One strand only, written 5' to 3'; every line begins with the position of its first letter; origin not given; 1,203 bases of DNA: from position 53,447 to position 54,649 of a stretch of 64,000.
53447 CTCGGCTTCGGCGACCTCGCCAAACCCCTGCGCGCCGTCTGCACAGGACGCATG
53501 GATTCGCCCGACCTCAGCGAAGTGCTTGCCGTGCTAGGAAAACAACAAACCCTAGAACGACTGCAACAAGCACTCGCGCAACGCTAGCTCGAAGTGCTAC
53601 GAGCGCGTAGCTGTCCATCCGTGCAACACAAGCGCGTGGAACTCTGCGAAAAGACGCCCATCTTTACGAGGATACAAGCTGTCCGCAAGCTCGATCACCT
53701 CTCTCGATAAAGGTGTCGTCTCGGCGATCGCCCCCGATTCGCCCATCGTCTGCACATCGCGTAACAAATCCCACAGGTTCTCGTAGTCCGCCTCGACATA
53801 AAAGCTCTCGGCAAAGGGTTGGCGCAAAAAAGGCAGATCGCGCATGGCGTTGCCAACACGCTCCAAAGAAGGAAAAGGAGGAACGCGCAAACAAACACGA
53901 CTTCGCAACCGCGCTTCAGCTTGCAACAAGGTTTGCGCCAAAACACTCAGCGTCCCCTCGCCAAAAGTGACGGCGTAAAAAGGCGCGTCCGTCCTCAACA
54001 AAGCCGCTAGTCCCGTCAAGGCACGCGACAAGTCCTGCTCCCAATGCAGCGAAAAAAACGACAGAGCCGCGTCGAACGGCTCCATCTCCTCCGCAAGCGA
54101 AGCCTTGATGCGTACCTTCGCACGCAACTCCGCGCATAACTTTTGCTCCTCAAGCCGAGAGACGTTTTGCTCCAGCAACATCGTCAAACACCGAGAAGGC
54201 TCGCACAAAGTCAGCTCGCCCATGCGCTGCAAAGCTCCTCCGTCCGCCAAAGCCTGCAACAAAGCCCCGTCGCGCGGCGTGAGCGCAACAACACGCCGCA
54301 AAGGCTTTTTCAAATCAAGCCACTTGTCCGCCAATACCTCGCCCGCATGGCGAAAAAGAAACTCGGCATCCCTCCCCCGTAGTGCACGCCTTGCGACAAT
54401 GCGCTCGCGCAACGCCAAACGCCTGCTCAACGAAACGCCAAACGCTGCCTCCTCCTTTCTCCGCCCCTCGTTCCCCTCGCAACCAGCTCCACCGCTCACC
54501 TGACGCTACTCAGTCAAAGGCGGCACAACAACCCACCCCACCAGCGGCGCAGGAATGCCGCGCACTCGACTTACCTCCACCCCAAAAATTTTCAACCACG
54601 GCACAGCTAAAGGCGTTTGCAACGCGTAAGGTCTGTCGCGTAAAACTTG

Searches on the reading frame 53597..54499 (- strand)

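Call 18: search_protein_families(library=pfam, proteins=[window:53597-54499:-], max_evalue=0.1)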
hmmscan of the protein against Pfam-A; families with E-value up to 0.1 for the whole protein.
window:53597-54499:- (300 aa): 2 families
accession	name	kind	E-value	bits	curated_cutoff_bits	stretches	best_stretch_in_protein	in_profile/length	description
PF08242.18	Methyltransf_12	-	0.002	19.3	30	1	78-172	8-96/98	Methyltransferase domain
PF08241.18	Methyltransf_11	-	0.022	15.8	21.2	1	135-172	54-91/95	Methyltransferase domain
